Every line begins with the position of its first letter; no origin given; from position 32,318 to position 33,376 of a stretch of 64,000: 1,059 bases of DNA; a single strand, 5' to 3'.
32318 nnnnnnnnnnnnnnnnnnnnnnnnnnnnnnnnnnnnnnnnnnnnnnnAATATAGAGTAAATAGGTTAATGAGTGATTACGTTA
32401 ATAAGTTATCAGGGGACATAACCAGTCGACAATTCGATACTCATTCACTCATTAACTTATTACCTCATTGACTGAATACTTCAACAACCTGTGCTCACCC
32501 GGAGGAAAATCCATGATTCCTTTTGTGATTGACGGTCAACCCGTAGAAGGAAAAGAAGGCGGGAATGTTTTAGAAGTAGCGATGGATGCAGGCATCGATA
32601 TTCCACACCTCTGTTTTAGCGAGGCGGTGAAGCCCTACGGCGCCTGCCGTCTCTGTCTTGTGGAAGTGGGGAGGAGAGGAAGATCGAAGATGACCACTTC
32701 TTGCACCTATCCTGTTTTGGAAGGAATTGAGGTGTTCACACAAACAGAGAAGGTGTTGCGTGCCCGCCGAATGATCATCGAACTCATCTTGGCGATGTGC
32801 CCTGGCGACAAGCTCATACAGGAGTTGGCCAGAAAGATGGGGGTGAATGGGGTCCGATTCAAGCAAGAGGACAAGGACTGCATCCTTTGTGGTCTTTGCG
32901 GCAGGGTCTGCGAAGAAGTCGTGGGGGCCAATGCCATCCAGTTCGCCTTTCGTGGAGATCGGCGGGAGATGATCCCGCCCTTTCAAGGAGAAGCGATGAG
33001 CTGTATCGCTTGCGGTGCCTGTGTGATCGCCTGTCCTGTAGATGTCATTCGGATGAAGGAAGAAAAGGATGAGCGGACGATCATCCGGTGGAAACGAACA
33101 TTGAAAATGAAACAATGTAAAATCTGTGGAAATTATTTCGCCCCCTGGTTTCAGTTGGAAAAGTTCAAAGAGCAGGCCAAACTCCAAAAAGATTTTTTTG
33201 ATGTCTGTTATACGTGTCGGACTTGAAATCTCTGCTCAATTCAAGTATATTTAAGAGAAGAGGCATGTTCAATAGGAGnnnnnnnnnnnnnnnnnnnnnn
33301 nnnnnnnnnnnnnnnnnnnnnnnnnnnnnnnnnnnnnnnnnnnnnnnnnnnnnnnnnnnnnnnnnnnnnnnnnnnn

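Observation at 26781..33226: PorGDAB fused in one operon with a Bfu/HydABC-type NuoE-NuoF-NuoG' module that lacks any hydrogenase or FDH catalytic domain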

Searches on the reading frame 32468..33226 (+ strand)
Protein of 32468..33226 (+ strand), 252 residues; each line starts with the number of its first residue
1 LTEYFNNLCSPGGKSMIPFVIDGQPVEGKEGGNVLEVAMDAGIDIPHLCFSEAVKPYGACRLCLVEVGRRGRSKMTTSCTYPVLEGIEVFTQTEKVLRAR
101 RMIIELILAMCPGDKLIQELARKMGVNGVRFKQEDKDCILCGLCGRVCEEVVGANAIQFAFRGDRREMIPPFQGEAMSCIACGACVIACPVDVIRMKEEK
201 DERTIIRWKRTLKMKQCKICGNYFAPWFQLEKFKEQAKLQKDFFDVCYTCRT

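Call 3: search_protein_families(library=pfam, proteins=[window:32468-33226:+])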
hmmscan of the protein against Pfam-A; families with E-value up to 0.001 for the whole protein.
window:32468-33226:+ (252 aa): 9 families
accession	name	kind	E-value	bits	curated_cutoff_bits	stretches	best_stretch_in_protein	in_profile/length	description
PF13510.11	Fer2_4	-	3.3e-19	69.2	22.8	1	15-93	2-81/82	2Fe-2S iron-sulfur cluster binding domain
PF12838.12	Fer4_7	-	5.8e-08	33.5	27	1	178-222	1-43/52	4Fe-4S dicluster domain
PF14697.11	Fer4_21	-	9e-08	32.6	35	1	135-196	5-59/59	4Fe-4S dicluster domain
PF13237.11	Fer4_10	-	4.7e-06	26.9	25.5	1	178-221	8-46/53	4Fe-4S dicluster domain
PF00111.32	Fer2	-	6.3e-06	26.5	21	1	23-68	5-48/77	2Fe-2S iron-sulfur cluster binding domain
PF13746.11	Fer4_18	-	9.8e-06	26.2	27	0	174-210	80-113/114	4Fe-4S dicluster domain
PF00037.32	Fer4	-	2.3e-05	24.5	21.1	1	178-195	7-24/24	4Fe-4S binding domain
PF13187.11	Fer4_9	-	0.00017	22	27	0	179-221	2-41/52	4Fe-4S dicluster domain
PF13183.11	Fer4_8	-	0.0004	21.3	27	1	136-193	3-68/68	4Fe-4S dicluster domain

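Call 4: search_protein_families(library=ncbifam, proteins=[window:32468-33226:+])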
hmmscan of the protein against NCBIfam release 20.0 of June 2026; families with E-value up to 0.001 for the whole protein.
window:32468-33226:+ (252 aa): 30 families (the best 25 are shown)
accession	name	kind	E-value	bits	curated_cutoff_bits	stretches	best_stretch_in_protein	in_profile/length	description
NF040763.1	FeFe_hydrog_A6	exception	7.4e-37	127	765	2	19-114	3-96/571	NADH-dependent [FeFe] hydrogenase, group A6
NF005745.0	PRK07569.1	equivalog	1.5e-35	122.7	333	2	17-132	4-126/238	bidirectional hydrogenase complex protein HoxU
TIGR01973.1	NuoG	equivalog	8.3e-26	90.9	470.05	1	20-112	2-92/606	NADH-quinone oxidoreductase subunit NuoG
NF040762.1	Hydr_FeFe_Clost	exception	7.5e-22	77.6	900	2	20-108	4-90/572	ferredoxin hydrogenase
NF006305.0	PRK08493.1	equivalog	8.9e-20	70.4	591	1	16-105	1-86/819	NADH-quinone oxidoreductase subunit G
NF005895.0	PRK07860.1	equivalog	3.6e-17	61.7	802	1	14-114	15-115/811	NADH-quinone oxidoreductase subunit G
NF009454.0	PRK12814.1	equivalog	3.5e-16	58.7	916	1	16-115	3-100/657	putative NADPH-dependent glutamate synthase small subunit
TIGR02512.1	FeFe_hydrog_A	subfamily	1.9e-09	36.9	405.95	1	135-201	6-74/375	[FeFe] hydrogenase, group A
NF042909.1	FMH_DH_FwdF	exception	4.6e-09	35.8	375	1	104-222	195-301/336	tungsten-dependent formylmethanofuran dehydrogenase subunit FwdF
TIGR02912.1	sulfite_red_C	equivalog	6.4e-08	31.9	324.1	1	79-227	112-248/314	sulfite reductase subunit C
TIGR01971.1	NuoI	subfamily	1.1e-07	31.5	113.05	1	176-222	41-88/121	NADH-quinone oxidoreductase, chain I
NF004538.0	PRK05888.1-4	equivalog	1.3e-07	31.4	135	1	125-214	49-137/162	NADH-quinone oxidoreductase subunit NuoI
NF009053.0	PRK12387.1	subfamily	7.8e-07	29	204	1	175-221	36-79/180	formate hydrogenlyase complex iron-sulfur subunit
TIGR01945.1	rnfC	subfamily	1.1e-06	27.5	245.95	1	133-207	360-432/435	RnfABCDGE type electron transport complex subunit C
NF006183.0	PRK08318.1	equivalog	1.8e-06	27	335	1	133-213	339-415/422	NAD-dependent dihydropyrimidine dehydrogenase subunit PreA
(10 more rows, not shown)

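Call 27: search_solved_structures(query=window:32513-33226:+, show_alignments=3, max_evalue=0.00001)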
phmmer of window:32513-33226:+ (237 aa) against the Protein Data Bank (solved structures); distinct sequences matched with E-value up to 0.00001: 75 (the best 60 are shown).
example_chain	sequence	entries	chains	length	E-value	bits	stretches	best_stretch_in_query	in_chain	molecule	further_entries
9mqx_A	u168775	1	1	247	1.6e-43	152.2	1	2-212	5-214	NADH:ubiquinone oxidoreductase chain G-like protein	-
8a6t_A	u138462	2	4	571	1.1e-29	107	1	1-183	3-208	Electron bifurcating hydrogenase subunit HydA1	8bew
9bov_A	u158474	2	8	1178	6.8e-27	97.8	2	5-99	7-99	Molybdopterin oxidoreductase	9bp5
7p5h_A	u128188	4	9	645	2.7e-26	95.8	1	6-187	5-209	Fe-hydrogenase, subunit alpha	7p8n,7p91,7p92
9wxb_B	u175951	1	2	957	3.1e-26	95.6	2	4-116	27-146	Formate dehydrogenase alpha subunit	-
6tg9_A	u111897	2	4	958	4.1e-26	95.2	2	4-120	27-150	Formate dehydrogenase subunit alpha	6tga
7q4v_A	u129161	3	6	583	3.7e-25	92.1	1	2-184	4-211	Iron hydrogenase HydA1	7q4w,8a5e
7t2r_A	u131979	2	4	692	1.3e-24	90.2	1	3-183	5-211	NiFe hydrogenase subunit A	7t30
8oh5_C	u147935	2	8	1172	1.8e-24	89.9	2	5-99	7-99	Formate dehydrogenase-O, major subunit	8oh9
7q5y_A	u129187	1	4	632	1.1e-19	74.2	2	4-100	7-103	NADH dehydrogenase I chain G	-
7vw6_A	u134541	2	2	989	2.5e-19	73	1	2-97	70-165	Formate dehydrogenase | Tungsten-containing formate dehydrogenase alpha subunit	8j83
7e5z_A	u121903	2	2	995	2.5e-19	73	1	2-97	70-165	Formate dehydrogenase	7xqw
5xf9_B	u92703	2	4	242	9e-17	64.6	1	4-112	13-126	NAD-reducing hydrogenase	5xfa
9iho_G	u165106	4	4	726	3.4e-16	62.7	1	4-99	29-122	NUAM (75 kDa) subunit of mitochondrial NADH:ubiquinone oxidoreductase (Complex I)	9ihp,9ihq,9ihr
9w2u_G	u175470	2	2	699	1e-15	61.2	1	2-99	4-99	NADH-ubiquinone oxidoreductase 75 kDa subunit, mitochondrial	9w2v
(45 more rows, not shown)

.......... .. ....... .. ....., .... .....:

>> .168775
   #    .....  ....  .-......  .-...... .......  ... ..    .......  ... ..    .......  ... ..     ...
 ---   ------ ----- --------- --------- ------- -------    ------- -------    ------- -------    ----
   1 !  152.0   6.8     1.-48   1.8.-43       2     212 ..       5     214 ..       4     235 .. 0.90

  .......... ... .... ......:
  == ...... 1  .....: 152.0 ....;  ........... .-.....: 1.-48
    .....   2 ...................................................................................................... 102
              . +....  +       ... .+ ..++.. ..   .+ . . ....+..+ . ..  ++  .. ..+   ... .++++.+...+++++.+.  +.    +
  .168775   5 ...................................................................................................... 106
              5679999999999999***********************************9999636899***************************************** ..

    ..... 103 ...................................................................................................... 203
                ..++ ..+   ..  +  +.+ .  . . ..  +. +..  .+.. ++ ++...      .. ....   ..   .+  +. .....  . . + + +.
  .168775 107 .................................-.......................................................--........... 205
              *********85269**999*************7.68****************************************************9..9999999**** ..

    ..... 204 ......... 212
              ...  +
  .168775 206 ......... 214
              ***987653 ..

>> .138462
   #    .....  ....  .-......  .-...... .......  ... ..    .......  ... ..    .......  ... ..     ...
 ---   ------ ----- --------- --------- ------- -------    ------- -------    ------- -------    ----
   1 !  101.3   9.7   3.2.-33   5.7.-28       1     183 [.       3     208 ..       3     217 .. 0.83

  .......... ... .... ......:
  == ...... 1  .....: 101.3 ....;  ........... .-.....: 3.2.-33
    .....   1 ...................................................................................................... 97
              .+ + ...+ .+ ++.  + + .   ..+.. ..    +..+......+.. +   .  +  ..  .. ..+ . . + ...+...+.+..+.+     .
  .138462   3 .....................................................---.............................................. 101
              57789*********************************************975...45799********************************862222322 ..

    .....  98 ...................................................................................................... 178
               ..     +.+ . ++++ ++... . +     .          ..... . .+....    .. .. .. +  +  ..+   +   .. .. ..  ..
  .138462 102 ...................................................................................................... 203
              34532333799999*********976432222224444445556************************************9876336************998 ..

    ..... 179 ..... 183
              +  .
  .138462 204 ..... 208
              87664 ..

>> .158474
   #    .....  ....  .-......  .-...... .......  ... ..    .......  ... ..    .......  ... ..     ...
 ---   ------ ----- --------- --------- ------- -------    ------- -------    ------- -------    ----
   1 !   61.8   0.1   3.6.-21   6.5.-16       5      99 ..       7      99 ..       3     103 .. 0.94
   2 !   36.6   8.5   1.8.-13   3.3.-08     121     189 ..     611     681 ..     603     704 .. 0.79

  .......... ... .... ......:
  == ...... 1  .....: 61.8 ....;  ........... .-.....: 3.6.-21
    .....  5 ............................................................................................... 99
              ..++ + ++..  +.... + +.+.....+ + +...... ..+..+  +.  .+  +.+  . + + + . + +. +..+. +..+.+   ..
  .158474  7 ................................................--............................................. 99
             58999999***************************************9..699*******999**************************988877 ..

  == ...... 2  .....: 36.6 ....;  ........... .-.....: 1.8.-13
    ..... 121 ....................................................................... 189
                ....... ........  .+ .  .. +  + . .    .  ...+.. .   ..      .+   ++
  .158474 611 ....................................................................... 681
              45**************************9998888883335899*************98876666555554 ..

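Call 28: find_homologous_proteins(query=window:32513-33226:+, max_evalue=1e-10)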
Query window:32513-33226:+ (237 aa): 1086 proteins with E <= 1e-10 among 1245 candidates; the best 120 are listed.
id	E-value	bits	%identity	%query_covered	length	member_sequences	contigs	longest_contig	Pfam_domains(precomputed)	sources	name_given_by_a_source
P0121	1.2e-142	492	88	100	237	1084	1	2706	PF14697.12,PF13510.12,PF13746.12,PF12838.13,PF13237.12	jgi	-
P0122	1.2e-141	488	89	100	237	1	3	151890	PF14697.12,PF13510.12,PF00111.33,PF00037.33,PF13746.12,PF12838.13,PF13237.12,PF13187.12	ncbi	-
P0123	2.7e-140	484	86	100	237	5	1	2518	PF14697.12,PF13510.12,PF00111.33,PF00037.33,PF13746.12,PF12838.13,PF13237.12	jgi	jgi:NADH dehydrogenase/NADH:ubiquinone oxidoreductase subunit G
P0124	1.5e-139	481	87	100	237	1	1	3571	PF14697.12,PF13510.12,PF13746.12,PF12838.13,PF13237.12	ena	-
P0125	4.3e-139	480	85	100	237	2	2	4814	PF14697.12,PF13510.12,PF00111.33,PF00037.33,PF13746.12,PF12838.13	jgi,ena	-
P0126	5.2e-139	480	86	100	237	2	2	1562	PF14697.12,PF13510.12,PF00111.33,PF00037.33,PF13746.12,PF12838.13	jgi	jgi:bidirectional [NiFe] hydrogenase diaphorase subunit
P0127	1.6e-138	478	85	100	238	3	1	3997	PF14697.12,PF13510.12,PF00111.33,PF00037.33,PF12838.13,PF13237.12,PF13187.12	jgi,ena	-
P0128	6.1e-138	476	85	100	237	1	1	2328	PF14697.12,PF13510.12,PF00111.33,PF00037.33,PF12838.13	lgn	-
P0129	1.2e-137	475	85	100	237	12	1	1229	PF14697.12,PF13510.12,PF00037.33,PF13746.12,PF12838.13,PF13237.12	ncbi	-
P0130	1.3e-137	475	84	100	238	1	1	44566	PF14697.12,PF13510.12,PF00111.33,PF00037.33,PF13746.12,PF12838.13,PF13237.12,PF13187.12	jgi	jgi:bidirectional [NiFe] hydrogenase diaphorase subunit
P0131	1.9e-137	475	84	100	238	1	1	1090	PF14697.12,PF13510.12,PF00111.33,PF00037.33,PF13746.12,PF12838.13,PF13237.12,PF13187.12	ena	-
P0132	2.0e-137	474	84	100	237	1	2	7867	PF14697.12,PF13510.12,PF00111.33,PF13746.12,PF12838.13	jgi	-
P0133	2.1e-137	474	84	100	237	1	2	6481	PF14697.12,PF13510.12,PF00111.33,PF13746.12,PF12838.13,PF13237.12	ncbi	-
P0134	2.9e-137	474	85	100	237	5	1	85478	PF14697.12,PF13510.12,PF00037.33,PF13746.12,PF12838.13,PF13237.12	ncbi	-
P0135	3.9e-137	474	84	100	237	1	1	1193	PF14697.12,PF13510.12,PF00111.33,PF13746.12,PF12838.13,PF13237.12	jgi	-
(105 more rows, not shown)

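Call 66: predict_structure(alignment_id=A4)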
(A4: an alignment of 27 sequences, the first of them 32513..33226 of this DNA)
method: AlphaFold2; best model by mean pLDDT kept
length: 237 residues; sequences in the alignment: 27
mean_pLDDT: 61.3   pTM: 0.58
mean pLDDT of the five models: 61.3, 61.0, 57.0, 54.9, 54.7
residues with pLDDT >= 90: 41; 70-90: 58; 50-70: 24; < 50: 114
segments of 3 or more residues with pLDDT < 50: 117-131, 133-185, 192-194, 199-216, 218-237
pLDDT, mean of each block of 10 residues (from residue 1): 95 92 94 74 67 86 86 92 80 73 88 57 39 45 33 33 36 33 46 48 42 48 44 27
secondary structure, 60 per line:
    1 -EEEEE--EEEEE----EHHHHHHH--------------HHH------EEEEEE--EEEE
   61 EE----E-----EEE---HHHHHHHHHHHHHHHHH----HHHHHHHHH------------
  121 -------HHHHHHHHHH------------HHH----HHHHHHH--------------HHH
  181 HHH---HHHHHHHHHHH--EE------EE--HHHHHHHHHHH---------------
elements in order: E2-6 E9-13 H19-25 E49-54 E57-62 E73-75 H79-95 H100-108 H128-137 H157-163 H178-183 H187-197 H212-222

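Call 69: find_homologous_proteins(query=A5, max_evalue=1e-20)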
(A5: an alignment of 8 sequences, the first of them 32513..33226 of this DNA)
Query A5 (8 sequences) (237 aa, profile of the alignment): 6819 proteins with E <= 1e-20 among 8000 candidates; the best 120 are listed.
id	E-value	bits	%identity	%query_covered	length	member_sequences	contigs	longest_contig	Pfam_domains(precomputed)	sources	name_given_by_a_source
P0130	8.7e-112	390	84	100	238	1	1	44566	PF14697.12,PF13510.12,PF00111.33,PF00037.33,PF13746.12,PF12838.13,PF13237.12,PF13187.12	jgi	jgi:bidirectional [NiFe] hydrogenase diaphorase subunit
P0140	1.8e-111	389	84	100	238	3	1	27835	PF14697.12,PF13510.12,PF00111.33,PF00037.33,PF13746.12,PF12838.13,PF13237.12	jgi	jgi:bidirectional [NiFe] hydrogenase diaphorase subunit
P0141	2.1e-111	389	84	100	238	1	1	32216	PF14697.12,PF13510.12,PF00111.33,PF00037.33,PF13746.12,PF12838.13,PF13237.12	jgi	jgi:bidirectional [NiFe] hydrogenase diaphorase subunit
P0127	6.4e-111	387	85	100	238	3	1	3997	PF14697.12,PF13510.12,PF00111.33,PF00037.33,PF12838.13,PF13237.12,PF13187.12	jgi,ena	-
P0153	9.1e-111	387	84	100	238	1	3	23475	PF14697.12,PF13510.12,PF00111.33,PF00037.33,PF13746.12,PF12838.13,PF13237.12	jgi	jgi:bidirectional [NiFe] hydrogenase diaphorase subunit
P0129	9.4e-111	387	85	100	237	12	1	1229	PF14697.12,PF13510.12,PF00037.33,PF13746.12,PF12838.13,PF13237.12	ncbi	-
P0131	9.6e-111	387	84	100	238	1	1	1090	PF14697.12,PF13510.12,PF00111.33,PF00037.33,PF13746.12,PF12838.13,PF13237.12,PF13187.12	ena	-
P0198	1.0e-110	387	81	100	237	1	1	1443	PF14697.12,PF13510.12,PF00111.33,PF00037.33,PF13746.12,PF12838.13,PF13237.12,PF13183.12,PF13187.12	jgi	jgi:NADH dehydrogenase/NADH:ubiquinone oxidoreductase subunit G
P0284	1.2e-110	386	76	100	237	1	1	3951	PF14697.12,PF13510.12,PF00111.33,PF00037.33,PF13746.12,PF12838.13,PF13237.12,PF13183.12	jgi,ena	-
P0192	1.5e-110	386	82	100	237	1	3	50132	PF14697.12,PF13510.12,PF00111.33,PF00037.33,PF13746.12,PF12838.13,PF13237.12,PF13187.12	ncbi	-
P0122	1.6e-110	386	89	100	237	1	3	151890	PF14697.12,PF13510.12,PF00111.33,PF00037.33,PF13746.12,PF12838.13,PF13237.12,PF13187.12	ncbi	-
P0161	1.6e-110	386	83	100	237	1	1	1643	PF14697.12,PF13510.12,PF00111.33,PF00037.33,PF13746.12,PF12838.13,PF13237.12,PF13187.12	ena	-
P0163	2.0e-110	386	84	100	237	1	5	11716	PF14697.12,PF13510.12,PF00111.33,PF00037.33,PF13746.12,PF12838.13,PF13237.12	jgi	jgi:NADH dehydrogenase/NADH:ubiquinone oxidoreductase subunit G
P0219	2.5e-110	385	81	100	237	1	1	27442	PF14697.12,PF13510.12,PF00111.33,PF00037.33,PF12838.13,PF13183.12,PF13187.12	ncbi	-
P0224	2.8e-110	385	81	100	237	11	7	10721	PF14697.12,PF13510.12,PF00111.33,PF00037.33,PF13746.12,PF12838.13,PF13187.12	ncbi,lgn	-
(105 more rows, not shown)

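Call 91: search_protein_representatives(protein=window:32513-33226:+)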
Query: 237 residues. Proteins with E-value up to 0.001 (for the whole library): 10794; up to 1e-10: 4044; up to 1e-30: 263. The best 150 are listed.
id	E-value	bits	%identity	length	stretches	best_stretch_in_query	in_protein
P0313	1.5e-82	293.1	81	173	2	1-127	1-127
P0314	3.6e-73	262.4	71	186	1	1-178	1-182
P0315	7.2e-71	254.9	50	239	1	2-236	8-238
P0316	1.2e-68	247.6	48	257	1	2-236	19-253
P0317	5.6e-67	242.1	82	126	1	114-237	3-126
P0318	2.0e-61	224.0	44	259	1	1-236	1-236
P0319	5.3e-61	222.6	47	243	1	1-236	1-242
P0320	2.2e-60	220.5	46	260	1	2-236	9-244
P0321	1.5e-57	211.3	46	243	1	2-236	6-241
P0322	2.2e-57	210.8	42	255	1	2-236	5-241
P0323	6.3e-57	209.2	45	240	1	6-236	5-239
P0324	4.5e-56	206.4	48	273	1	4-216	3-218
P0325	2.4e-55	204.1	48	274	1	5-236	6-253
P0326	8.1e-55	202.3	44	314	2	4-236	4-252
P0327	1.9e-54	201.1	43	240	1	1-236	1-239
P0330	4.2e-54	200.0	42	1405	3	1-206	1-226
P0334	4.7e-53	196.6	40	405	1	1-235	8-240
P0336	1.1e-52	195.3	52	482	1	3-181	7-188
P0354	2.7e-49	184.2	45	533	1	2-212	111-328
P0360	1.3e-48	182.0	49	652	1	3-183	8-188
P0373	3.5e-47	177.3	42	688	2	4-191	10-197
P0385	2.2e-46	174.7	39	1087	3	1-183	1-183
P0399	5.7e-45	170.1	47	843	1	1-179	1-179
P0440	2.4e-41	158.2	45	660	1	3-184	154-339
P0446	1.2e-40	155.9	45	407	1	3-208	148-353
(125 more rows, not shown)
